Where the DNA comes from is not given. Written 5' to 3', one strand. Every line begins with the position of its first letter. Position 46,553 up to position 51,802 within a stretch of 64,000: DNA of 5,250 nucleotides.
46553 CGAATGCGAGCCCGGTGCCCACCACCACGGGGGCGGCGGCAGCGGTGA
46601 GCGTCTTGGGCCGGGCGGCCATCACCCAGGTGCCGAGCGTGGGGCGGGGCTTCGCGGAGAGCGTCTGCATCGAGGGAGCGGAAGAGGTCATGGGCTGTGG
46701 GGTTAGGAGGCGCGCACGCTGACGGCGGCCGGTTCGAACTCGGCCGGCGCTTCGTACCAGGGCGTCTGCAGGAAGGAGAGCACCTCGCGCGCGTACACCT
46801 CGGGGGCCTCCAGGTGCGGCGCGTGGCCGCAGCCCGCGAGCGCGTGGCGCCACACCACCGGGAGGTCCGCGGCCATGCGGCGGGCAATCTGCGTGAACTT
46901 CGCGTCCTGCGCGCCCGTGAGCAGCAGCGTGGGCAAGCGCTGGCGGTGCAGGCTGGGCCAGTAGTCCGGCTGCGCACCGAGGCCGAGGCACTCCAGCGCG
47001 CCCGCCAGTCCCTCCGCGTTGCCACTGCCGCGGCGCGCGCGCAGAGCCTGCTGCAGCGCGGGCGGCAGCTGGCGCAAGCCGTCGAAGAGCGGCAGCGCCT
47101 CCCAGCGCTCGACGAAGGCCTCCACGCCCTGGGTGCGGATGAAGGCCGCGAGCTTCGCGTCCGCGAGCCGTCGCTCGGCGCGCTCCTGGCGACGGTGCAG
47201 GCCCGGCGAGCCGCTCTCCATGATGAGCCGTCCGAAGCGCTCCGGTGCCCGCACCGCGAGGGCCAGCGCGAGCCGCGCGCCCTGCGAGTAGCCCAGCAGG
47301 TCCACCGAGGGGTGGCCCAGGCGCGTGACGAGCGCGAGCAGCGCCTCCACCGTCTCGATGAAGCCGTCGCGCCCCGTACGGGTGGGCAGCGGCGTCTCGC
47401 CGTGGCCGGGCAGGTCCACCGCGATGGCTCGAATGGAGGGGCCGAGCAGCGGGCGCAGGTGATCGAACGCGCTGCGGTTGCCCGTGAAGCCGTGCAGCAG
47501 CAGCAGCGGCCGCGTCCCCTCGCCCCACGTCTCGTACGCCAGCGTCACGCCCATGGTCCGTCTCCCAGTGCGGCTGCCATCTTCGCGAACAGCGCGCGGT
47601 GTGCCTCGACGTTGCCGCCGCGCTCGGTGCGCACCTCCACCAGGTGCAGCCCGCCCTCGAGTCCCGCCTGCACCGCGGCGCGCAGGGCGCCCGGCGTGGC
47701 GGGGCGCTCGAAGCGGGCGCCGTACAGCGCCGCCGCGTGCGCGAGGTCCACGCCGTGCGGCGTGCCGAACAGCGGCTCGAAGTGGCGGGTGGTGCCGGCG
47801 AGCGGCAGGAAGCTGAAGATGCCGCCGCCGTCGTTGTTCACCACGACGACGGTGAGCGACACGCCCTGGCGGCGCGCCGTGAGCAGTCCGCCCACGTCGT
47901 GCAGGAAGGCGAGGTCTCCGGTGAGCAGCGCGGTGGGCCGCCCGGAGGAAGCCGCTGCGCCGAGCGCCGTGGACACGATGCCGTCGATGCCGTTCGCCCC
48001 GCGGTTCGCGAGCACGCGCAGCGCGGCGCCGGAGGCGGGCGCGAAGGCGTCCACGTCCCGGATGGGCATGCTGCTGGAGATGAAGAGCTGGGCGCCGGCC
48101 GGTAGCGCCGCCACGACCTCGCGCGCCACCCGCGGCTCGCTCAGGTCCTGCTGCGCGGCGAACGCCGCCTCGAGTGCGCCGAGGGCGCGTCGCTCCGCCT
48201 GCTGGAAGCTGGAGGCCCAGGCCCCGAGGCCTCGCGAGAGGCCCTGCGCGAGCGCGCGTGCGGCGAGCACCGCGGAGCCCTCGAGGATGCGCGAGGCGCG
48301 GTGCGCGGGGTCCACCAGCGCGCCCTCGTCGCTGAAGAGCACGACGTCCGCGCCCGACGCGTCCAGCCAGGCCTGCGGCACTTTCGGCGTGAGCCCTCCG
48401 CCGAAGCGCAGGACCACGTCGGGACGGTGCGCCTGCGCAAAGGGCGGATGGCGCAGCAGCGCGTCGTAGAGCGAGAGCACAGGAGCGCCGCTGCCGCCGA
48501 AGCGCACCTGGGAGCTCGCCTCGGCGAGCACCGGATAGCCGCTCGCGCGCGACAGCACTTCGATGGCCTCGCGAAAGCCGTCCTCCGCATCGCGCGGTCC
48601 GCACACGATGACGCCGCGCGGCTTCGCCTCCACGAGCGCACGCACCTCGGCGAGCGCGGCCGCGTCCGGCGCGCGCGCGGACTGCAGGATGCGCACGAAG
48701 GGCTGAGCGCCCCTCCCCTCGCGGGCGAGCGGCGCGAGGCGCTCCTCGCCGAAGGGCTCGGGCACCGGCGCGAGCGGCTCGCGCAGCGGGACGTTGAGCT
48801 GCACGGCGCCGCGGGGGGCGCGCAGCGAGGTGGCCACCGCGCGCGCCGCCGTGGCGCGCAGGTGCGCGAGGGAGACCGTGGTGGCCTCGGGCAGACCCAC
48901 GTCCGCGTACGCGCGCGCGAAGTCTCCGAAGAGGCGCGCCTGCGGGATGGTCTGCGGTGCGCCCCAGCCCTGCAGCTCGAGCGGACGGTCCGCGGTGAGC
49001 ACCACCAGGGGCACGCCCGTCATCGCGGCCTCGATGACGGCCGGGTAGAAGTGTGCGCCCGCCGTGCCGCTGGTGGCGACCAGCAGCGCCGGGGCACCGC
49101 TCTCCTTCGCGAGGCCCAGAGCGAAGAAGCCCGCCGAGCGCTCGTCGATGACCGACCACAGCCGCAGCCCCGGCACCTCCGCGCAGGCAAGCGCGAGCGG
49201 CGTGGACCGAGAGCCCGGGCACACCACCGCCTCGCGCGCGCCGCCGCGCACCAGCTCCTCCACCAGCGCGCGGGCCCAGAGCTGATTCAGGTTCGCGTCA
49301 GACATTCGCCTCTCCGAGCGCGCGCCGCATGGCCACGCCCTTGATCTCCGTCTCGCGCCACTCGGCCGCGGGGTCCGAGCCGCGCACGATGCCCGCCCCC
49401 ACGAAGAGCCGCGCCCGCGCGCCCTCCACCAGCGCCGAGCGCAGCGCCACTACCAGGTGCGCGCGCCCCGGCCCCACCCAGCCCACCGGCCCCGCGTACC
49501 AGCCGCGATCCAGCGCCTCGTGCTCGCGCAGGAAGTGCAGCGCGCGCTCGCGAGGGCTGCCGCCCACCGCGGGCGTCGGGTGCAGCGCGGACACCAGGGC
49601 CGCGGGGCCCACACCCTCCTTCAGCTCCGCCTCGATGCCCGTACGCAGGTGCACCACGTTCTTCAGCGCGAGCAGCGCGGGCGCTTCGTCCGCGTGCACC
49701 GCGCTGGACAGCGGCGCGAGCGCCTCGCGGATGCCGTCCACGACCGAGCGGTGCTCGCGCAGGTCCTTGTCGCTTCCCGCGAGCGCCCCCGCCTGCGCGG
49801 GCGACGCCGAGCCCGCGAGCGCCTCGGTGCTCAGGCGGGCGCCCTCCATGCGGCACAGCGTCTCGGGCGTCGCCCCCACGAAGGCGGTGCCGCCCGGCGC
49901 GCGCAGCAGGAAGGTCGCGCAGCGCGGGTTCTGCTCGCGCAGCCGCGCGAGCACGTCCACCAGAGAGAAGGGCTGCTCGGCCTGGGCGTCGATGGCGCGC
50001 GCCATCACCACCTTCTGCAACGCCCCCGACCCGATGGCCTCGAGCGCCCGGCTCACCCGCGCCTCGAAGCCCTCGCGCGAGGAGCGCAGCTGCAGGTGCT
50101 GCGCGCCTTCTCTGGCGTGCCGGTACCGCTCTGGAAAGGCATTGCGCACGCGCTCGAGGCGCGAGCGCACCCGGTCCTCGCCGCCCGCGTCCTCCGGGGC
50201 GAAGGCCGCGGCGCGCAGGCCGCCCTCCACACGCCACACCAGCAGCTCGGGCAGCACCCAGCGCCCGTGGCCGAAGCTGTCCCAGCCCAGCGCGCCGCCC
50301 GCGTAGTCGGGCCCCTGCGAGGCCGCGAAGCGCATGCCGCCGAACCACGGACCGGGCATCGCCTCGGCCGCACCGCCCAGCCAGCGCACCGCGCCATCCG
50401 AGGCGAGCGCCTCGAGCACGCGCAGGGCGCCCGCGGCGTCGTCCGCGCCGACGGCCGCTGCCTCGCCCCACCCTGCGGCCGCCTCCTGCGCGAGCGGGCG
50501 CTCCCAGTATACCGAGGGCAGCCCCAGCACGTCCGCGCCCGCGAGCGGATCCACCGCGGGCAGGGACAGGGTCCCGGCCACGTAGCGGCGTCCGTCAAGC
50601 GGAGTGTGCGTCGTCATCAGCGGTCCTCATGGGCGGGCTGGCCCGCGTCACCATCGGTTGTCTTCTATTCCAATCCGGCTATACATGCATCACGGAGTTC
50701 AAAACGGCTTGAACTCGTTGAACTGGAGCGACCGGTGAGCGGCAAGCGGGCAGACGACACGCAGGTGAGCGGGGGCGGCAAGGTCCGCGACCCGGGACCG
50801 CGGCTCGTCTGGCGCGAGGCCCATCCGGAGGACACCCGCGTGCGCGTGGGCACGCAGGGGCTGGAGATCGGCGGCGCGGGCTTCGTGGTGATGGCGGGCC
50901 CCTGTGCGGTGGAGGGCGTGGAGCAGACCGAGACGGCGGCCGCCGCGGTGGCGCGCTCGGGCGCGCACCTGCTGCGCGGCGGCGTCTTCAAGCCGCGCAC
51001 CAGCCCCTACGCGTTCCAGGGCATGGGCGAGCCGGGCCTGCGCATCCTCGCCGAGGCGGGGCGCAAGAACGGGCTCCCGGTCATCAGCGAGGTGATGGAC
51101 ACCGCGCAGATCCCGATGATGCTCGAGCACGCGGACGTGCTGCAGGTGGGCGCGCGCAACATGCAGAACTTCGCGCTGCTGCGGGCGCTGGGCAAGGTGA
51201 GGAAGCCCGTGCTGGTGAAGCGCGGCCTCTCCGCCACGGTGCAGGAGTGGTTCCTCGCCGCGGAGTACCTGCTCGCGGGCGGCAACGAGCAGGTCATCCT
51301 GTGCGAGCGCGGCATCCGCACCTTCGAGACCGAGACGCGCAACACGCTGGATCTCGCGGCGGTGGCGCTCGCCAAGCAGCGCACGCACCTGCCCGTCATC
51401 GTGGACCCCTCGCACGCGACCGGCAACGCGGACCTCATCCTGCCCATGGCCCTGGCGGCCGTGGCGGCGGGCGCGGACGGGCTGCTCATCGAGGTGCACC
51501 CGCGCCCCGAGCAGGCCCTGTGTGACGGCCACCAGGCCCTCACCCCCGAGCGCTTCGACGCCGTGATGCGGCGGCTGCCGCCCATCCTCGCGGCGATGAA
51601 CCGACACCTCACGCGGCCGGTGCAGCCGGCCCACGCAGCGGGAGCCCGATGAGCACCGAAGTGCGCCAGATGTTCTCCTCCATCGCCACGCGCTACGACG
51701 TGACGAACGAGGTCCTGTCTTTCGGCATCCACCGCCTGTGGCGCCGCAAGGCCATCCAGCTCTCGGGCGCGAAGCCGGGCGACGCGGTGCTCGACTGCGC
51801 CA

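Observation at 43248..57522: Divergent menaquinone (menFDHACE) and shikimate-pathway (DAHP synthase, menG, aroK, aroDE, aroC, aroB, aroA) supra-operon sharing one promoter region; menB absent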

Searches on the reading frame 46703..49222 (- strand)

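Call 4: search_protein_families(library=pfam, proteins=[window:46703-49222:-], max_evalue=0.01)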
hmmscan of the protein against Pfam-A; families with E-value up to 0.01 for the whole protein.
window:46703-49222:- (839 aa): 5 families
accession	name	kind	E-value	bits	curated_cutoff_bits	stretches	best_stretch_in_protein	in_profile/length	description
PF12697.13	Abhydrolase_6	-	4e-21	77.1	26.3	1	573-812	1-216/217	Alpha/beta hydrolase family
PF00561.26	Abhydrolase_1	-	1.3e-19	71.3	25.8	1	572-807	2-245/245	alpha/beta hydrolase fold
PF00975.26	Thioesterase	-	1.2e-07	32.6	26.4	1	571-806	1-205/226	Thioesterase domain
PF12146.15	Hydrolase_4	-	3.1e-06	27.1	27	1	573-773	7-202/239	Serine aminopeptidase, S33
PF00756.26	Esterase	-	0.0097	16.1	22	0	641-672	118-149/251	Putative esterase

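Call 7: search_protein_families(library=ncbifam, proteins=[window:46703-49222:-], max_evalue=0.001)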
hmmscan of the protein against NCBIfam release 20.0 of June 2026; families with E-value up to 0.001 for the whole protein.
window:46703-49222:- (839 aa): 22 families
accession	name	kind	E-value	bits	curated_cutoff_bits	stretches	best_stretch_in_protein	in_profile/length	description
TIGR03695.1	menH_SHCHC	equivalog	5.1e-74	248.9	208.55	1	571-819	3-252/252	2-succinyl-6-hydroxy-2,4-cyclohexadiene-1-carboxylate synthase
NF008340.0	PRK11126.1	equivalog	1.5e-36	126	261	1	571-819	15-252/255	2-succinyl-6-hydroxy-2,4-cyclohexadiene-1-carboxylate synthase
NF011457.0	PRK14875.1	equivalog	5.4e-21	75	307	1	545-819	106-370/372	acetoin dehydrogenase dihydrolipoyllysine-residue acetyltransferase subunit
NF051488.1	bifunc_PcaDC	exception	1.4e-20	73.8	390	1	562-825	3-255/375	bifunctional 3-oxoadipate enol-lactonase/4-carboxymuconolactone decarboxylase PcaDC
TIGR02427.1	protocat_pcaD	equivalog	7.1e-17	61.6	255.85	1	562-819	3-251/251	3-oxoadipate enol-lactonase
TIGR01738.1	bioH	equivalog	2.3e-16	60.2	206.95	1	567-817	1-244/245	pimeloyl-ACP methyl ester esterase BioH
NF051487.1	bifunc_PcaCD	exception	2.7e-15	56.4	430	1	557-819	158-412/413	bifunctional 4-carboxymuconolactone decarboxylase/3-oxoadipate enol-lactonase PcaCD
TIGR03056.1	bchO_mg_che_rel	equivalog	5.9e-15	55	172.55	1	571-660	28-117/278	alpha/beta fold hydrolase BchO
NF050089.1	i_nPHAscl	equivalog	7.2e-11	41.7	300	1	558-668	6-114/288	intracellular short-chain-length polyhydroxyalkanoate depolymerase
NF045632.1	hydroxlase_HsaD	equivalog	3.2e-10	39.4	400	1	547-669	11-135/290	4,5:9,10-diseco-3-hydroxy-5,9,17-trioxoandrosta-1(10),2-diene-4-oate hydrolase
TIGR01250.1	pro_imino_pep_2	subfamily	2.8e-08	33.7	167.65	1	562-818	15-287/288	proline iminopeptidase-family hydrolase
NF052614.1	AB_fold_OlsI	equivalog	6.4e-08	32.4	385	1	758-831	193-268/272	ornithine lipid biosynthesis O-acyltransferase OlsI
NF007954.0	PRK10673.1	equivalog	9.7e-08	31.6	399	1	570-668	16-111/255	esterase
NF007674.0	PRK10349.1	equivalog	4.6e-07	29.7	449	1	562-816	5-251/256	pimeloyl-ACP methyl ester esterase BioH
NF045948.1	ProImpepThrmp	equivalog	1.3e-06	28.1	500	0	557-672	10-129/291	proline iminopeptidase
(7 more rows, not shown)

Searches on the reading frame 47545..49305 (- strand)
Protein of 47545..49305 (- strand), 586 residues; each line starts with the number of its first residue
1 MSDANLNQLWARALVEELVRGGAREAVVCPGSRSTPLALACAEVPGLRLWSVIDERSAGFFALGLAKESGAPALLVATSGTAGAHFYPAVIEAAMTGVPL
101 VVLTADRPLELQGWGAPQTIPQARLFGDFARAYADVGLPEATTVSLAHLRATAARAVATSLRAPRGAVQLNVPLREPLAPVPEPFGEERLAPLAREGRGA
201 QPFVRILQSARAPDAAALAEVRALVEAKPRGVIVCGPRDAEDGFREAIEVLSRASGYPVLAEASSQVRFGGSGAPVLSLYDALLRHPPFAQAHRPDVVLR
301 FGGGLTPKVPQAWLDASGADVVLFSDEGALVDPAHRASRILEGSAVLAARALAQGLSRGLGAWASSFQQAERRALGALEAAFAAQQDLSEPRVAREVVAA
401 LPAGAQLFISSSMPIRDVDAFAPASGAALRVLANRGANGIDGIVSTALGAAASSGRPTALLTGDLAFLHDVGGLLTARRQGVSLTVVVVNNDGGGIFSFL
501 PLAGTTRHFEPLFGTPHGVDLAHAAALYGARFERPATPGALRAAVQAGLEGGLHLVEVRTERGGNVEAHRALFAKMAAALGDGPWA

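Call 4: search_protein_families(library=pfam, proteins=[window:47545-49305:-], max_evalue=0.01)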
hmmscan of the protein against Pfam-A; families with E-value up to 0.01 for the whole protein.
window:47545-49305:- (586 aa): 3 families
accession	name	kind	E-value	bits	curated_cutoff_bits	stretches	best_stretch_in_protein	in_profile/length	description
PF02776.23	TPP_enzyme_N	-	1.1e-21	77.2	26.8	1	11-120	4-114/119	Thiamine pyrophosphate enzyme, N-terminal TPP binding domain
PF16582.11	TPP_enzyme_M_2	-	1.4e-14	54.8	30.1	1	227-409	37-208/208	Middle domain of thiamine pyrophosphate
PF02775.26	TPP_enzyme_C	-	3.1e-10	40.5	21.9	1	444-558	34-151/151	Thiamine pyrophosphate enzyme, C-terminal TPP binding domain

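Call 7: search_protein_families(library=ncbifam, proteins=[window:47545-49305:-], max_evalue=0.001)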
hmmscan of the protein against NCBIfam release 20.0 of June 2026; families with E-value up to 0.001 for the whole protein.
window:47545-49305:- (586 aa): 26 families (the best 25 are shown)
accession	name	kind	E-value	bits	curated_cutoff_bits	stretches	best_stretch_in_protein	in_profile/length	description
TIGR00173.1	menD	equivalog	2.5e-138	461.9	244.2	1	9-452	1-434/435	2-succinyl-5-enolpyruvyl-6-hydroxy-3-cyclohexene-1-carboxylic-acid synthase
NF004772.0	PRK06112.1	subfamily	8.2e-12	44.2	673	1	411-562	410-561/578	acetolactate synthase catalytic subunit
NF006016.1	PRK08155.1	equivalog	9.9e-11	40.7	870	1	12-118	7-113/554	acetolactate synthase large subunit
NF005713.0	PRK07525.1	subfamily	1.9e-10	39.7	620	1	13-165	11-163/592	sulfoacetaldehyde acetyltransferase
NF006187.0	PRK08322.1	equivalog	2.9e-10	39.2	509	1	47-565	40-533/548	acetolactate synthase large subunit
NF006122.0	PRK08266.1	subfamily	1.8e-09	36.7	571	1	12-574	8-538/543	hypothetical protein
TIGR03457.1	sulphoacet_xsc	equivalog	6.3e-09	34.7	676.4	1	13-226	7-221/579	sulfoacetaldehyde acetyltransferase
NF005712.0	PRK07524.1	subfamily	1e-08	34.1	500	1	52-561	46-530/536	5-guanidino-2-oxopentanoate decarboxylase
NF005470.0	PRK07064.1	equivalog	1.9e-08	33.8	495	1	439-567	408-536/552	thiamine pyrophosphate-binding protein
NF006052.0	PRK08199.1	subfamily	2.4e-08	32.8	539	1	9-495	9-473/559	thiamine pyrophosphate protein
NF006524.0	PRK08978.1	equivalog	1.3e-07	30.4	738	1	12-118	5-110/548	acetolactate synthase 2 catalytic subunit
TIGR00118.1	acolac_lg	equivalog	6.2e-07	28.3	538.35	1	46-119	38-111/557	biosynthetic-type acetolactate synthase large subunit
NF004516.0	PRK05858.1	equivalog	1.2e-05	24.1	587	1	26-407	29-383/548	acetolactate synthase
NF058623.1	HdaclCoAlyACT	equivalog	1.4e-05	24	600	0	45-174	46-170/575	2-hydroxyacyl-CoA lyase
NF004710.0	PRK06048.1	equivalog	4e-05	22.3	976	0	11-116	11-115/561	acetolactate synthase large subunit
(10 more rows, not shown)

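Call 9: find_encoding_contigs(protein=window:47545-49305:-, flank=10000, max_places=6)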
Protein window:47545-49305:- (586 aa): no gene with exactly this product is on record in the collection.

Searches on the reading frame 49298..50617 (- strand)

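Call 4: search_protein_families(library=pfam, proteins=[window:49298-50617:-], max_evalue=0.01)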
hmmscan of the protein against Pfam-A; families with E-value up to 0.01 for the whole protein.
window:49298-50617:- (439 aa): 1 family
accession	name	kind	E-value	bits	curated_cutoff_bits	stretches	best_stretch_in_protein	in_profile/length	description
PF00425.24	Chorismate_bind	-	4.1e-72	243.2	27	1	181-426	2-257/257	chorismate binding enzyme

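Call 7: search_protein_families(library=ncbifam, proteins=[window:49298-50617:-], max_evalue=0.001)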
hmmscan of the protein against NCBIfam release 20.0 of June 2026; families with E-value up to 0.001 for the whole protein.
window:49298-50617:- (439 aa): 26 families (the best 25 are shown)
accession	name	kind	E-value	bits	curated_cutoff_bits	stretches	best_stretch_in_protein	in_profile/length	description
TIGR00543.1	isochor_syn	subfamily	1.4e-91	307.4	224.75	1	91-434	3-349/349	isochorismate synthase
NF005459.0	PRK07054.1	equivalog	1.7e-79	268.1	475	1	29-437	48-459/476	isochorismate synthase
NF005380.0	PRK06923.1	equivalog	6.1e-49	167.3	486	1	162-435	102-390/399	isochorismate synthase DhbC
NF011588.0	PRK15012.1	equivalog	7.6e-48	163.5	488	1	176-433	164-427/431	isochorismate synthase MenF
NF011591.0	PRK15016.1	equivalog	1.6e-43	149.2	624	1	180-435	125-389/391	isochorismate synthase EntC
TIGR01824.1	PabB-clade2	equivalog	3.7e-42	144.9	408.55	1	150-428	65-353/355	aminodeoxychorismate synthase, component I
TIGR01820.1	TrpE-arch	equivalog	1.1e-39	136.9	512.05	1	154-435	159-449/449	anthranilate synthase component I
TIGR00564.1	trpE_most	equivalog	1.8e-33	116.3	517.7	1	147-433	159-453/455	anthranilate synthase component I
TIGR00553.1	pabB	equivalog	4e-29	101.8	328.4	1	163-426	54-325/329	aminodeoxychorismate synthase component I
NF006563.0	PRK09070.1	equivalog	8.7e-28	97.1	514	1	178-435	179-445/447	aminodeoxychorismate synthase component I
NF010086.0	PRK13571.1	equivalog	1.5e-27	96.3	693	1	160-438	209-501/510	anthranilate synthase component I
NF010087.0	PRK13572.1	equivalog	1.9e-27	96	580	1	153-435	144-432/435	anthranilate synthase component I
NF004530.0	PRK05877.1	equivalog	9.8e-25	87.6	383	1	176-431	156-412/425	aminodeoxychorismate synthase component I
NF010089.0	PRK13574.1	equivalog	4.2e-24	85.3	527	1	180-435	156-419/421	anthranilate synthase component I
NF005698.0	PRK07508.1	equivalog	6.6e-24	84.1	452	1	168-427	103-372/383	aminodeoxychorismate synthase component I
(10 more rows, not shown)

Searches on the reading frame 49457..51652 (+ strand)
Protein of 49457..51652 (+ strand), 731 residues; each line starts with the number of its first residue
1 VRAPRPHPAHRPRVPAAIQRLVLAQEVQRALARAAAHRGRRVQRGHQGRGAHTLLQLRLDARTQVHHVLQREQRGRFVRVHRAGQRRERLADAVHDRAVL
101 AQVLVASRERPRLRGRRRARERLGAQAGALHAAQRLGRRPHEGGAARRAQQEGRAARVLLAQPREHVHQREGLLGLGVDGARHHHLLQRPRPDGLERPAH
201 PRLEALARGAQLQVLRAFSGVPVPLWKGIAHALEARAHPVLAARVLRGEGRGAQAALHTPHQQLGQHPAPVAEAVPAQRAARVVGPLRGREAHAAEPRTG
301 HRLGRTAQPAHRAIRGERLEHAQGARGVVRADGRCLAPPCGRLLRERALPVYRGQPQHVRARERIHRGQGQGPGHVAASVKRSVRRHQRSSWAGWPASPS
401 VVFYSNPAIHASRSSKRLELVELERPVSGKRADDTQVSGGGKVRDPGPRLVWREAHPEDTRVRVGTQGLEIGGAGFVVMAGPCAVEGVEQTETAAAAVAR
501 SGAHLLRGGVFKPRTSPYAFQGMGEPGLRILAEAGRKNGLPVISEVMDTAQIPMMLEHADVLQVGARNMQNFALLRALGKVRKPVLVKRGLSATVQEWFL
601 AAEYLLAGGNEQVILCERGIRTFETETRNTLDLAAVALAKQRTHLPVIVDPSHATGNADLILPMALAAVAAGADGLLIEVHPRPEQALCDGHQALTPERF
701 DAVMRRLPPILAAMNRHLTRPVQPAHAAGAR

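Call 5: search_protein_families(library=pfam, proteins=[window:49457-51652:+], max_evalue=0.01)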
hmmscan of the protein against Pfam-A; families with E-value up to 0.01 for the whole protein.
window:49457-51652:+ (731 aa): 2 families
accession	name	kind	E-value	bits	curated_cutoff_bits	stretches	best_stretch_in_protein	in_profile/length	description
PF00793.26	DAHP_synth_1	-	1.8e-75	253.8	25.5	1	472-702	13-259/270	DAHP synthetase I family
PF03102.20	NeuB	-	7.4e-06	26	22.1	1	530-710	60-232/241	NeuB family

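Call 8: search_protein_families(library=ncbifam, proteins=[window:49457-51652:+], max_evalue=0.001)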
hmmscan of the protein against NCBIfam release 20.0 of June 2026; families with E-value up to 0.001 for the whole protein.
window:49457-51652:+ (731 aa): 8 families
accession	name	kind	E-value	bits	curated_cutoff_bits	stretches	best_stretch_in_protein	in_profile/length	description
NF006421.0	PRK08673.1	subfamily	1.3e-125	419.2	335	1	449-717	70-336/338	3-deoxy-7-phosphoheptulonate synthase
TIGR01361.1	DAHP_synth_Bsub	equivalog_domain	8.2e-112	372.8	267.75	1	453-706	5-256/260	3-deoxy-7-phosphoheptulonate synthase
NF009239.0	PRK12595.1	equivalog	5.1e-107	357.9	279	1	450-713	95-356/360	bifunctional 3-deoxy-7-phosphoheptulonate synthase/chorismate mutase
NF009933.0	PRK13396.1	subfamily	1.3e-101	340.1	486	1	470-718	95-345/352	3-deoxy-7-phosphoheptulonate synthase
NF041229.1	BagF_FevY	exception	3.5e-97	325.6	700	1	449-705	66-323/340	phospho-2-dehydro-3-deoxyheptonate aldolase BagF/FevY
NF003543.0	PRK05198.1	equivalog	1e-29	103.4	242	1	475-711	17-268/273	3-deoxy-8-phosphooctulonate synthase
TIGR01362.1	KDO8P_synth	equivalog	9.1e-28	97.1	314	1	476-710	3-252/258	3-deoxy-8-phosphooctulonate synthase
NF009109.0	PRK12457.1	equivalog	1e-21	77.4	457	1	476-707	17-265/281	3-deoxy-8-phosphooctulonate synthase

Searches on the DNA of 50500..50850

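Call 50: search_rna_families(source=window, start=50500, end=50850, threshold=evalue, max_evalue=1)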
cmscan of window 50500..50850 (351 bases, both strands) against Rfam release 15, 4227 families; matches with E-value up to 1: 0.
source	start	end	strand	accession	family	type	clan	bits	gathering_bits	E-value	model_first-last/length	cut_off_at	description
